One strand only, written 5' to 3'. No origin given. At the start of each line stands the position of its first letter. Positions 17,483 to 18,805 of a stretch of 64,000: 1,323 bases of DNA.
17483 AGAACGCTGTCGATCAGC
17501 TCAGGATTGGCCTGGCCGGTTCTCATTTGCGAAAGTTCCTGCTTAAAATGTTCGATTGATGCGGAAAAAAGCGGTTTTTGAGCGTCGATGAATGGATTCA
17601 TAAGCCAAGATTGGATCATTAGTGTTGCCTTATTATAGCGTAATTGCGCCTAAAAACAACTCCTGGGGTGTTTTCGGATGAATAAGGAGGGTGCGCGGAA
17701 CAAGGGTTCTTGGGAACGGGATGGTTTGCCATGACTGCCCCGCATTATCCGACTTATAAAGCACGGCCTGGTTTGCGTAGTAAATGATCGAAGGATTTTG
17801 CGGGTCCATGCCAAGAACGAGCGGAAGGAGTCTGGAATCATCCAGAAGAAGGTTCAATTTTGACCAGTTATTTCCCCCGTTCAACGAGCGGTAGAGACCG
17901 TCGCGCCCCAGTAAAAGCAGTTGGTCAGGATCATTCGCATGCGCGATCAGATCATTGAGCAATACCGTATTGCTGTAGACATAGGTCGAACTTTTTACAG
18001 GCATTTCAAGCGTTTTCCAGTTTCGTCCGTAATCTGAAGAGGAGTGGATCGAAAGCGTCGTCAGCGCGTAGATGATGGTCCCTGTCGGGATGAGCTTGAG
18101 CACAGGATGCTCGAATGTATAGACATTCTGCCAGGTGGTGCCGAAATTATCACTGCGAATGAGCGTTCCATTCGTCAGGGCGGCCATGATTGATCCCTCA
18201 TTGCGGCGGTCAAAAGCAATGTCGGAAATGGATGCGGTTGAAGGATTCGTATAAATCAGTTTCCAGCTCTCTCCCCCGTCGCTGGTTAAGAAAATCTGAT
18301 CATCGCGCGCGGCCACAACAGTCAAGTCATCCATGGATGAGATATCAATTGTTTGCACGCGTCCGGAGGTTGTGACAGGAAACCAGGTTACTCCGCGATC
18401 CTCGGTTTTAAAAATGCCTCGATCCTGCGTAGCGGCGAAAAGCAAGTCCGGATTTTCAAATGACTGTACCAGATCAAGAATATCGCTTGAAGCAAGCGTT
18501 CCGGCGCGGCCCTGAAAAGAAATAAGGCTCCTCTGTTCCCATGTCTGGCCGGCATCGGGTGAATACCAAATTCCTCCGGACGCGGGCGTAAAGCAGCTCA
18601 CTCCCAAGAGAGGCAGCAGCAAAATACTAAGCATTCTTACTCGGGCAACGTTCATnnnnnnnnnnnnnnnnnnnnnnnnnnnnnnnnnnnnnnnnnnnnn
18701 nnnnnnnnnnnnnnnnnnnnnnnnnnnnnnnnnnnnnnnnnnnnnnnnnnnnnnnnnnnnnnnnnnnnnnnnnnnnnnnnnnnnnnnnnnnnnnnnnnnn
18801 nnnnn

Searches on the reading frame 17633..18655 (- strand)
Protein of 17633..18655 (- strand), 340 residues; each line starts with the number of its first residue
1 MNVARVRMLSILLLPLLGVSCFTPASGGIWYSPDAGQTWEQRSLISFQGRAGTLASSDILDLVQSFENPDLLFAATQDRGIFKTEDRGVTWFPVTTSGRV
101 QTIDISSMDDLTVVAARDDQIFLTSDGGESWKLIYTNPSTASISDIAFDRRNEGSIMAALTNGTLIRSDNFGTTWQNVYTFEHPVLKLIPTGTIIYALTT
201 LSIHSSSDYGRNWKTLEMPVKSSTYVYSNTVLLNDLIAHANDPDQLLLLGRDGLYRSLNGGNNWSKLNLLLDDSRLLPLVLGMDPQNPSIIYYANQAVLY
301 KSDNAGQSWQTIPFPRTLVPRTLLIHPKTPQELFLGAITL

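Call 11: search_protein_families(library=pfam, proteins=[window:17633-18655:-], max_evalue=0.001)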
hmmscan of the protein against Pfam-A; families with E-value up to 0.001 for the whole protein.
window:17633-18655:- (340 aa): 4 families
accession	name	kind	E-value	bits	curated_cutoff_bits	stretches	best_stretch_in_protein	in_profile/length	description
PF15902.12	Sortilin-Vps10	-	1.2e-21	77.5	33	2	254-333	3-83/446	Sortilin, neurotensin receptor 3,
PF02012.26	BNR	-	1.1e-09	37.2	27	0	122-133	1-12/12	BNR/Asp-box repeat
PF14870.12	PSII_BNR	-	1e-08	35.3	27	0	205-311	42-139/303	Photosynthesis system II assembly factor YCF48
PF15899.11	BNR_6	-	1.7e-08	34.2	27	0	206-215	4-13/14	BNR-Asp box repeat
